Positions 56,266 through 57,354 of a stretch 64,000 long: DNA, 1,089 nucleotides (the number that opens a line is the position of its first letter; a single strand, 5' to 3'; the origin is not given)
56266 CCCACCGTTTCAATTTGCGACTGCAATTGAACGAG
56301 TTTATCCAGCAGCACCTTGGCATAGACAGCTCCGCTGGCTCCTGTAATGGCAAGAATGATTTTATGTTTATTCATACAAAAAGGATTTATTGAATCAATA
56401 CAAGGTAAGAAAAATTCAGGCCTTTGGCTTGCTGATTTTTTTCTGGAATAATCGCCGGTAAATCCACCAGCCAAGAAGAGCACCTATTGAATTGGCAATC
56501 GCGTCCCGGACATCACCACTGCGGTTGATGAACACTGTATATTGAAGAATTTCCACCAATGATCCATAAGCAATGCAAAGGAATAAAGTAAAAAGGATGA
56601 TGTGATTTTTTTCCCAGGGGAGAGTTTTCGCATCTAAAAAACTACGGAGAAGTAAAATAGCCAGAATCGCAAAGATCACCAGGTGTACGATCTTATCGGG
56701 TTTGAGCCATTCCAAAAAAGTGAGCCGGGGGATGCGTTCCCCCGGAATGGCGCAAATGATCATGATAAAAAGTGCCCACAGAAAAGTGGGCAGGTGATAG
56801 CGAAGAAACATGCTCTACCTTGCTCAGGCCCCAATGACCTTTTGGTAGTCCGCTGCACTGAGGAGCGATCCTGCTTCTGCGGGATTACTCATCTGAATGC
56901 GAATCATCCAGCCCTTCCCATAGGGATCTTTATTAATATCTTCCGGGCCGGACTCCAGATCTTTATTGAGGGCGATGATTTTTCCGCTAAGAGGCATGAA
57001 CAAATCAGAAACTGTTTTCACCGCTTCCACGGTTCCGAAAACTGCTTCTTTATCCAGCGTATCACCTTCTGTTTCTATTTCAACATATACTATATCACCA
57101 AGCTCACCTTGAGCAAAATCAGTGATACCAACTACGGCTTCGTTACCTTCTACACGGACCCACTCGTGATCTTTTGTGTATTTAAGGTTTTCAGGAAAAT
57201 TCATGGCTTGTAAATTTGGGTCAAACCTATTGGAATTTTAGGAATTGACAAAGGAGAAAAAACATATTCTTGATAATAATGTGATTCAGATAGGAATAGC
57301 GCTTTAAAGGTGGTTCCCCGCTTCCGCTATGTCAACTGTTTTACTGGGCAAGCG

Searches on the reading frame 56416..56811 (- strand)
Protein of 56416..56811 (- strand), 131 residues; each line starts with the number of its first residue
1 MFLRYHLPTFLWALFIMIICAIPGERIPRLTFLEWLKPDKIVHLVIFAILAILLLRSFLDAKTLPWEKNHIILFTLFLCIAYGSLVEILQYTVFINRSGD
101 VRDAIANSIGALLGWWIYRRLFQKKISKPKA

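Call 66: search_protein_families(library=pfam, max_evalue=0.1, proteins=[window:56416-56811:-])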
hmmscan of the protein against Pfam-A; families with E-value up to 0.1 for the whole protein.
window:56416-56811:- (131 aa): 3 families
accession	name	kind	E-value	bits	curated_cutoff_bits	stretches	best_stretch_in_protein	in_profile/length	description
PF04892.17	VanZ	-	4.7e-14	53.5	30.1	1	39-119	57-123/126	VanZ like family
PF09997.14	DUF2238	-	0.0015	18.8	26.4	1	39-96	60-114/140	Predicted membrane protein (DUF2238)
PF03631.20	Virul_fac_BrkB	-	0.028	14.5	33.7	1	43-123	126-212/259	Virulence factor BrkB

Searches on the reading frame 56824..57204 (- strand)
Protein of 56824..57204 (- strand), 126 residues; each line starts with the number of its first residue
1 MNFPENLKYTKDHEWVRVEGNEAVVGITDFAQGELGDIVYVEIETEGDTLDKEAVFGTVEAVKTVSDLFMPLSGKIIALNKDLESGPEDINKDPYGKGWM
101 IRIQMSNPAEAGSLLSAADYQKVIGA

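Call 66: search_protein_families(library=pfam, max_evalue=0.1, proteins=[window:56824-57204:-])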
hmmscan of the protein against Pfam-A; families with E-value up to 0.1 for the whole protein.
window:56824-57204:- (126 aa): 1 family
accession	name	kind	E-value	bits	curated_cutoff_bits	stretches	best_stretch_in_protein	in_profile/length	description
PF01597.25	GCV_H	-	9.4e-41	139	22.2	1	7-124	1-119/122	Glycine cleavage H-protein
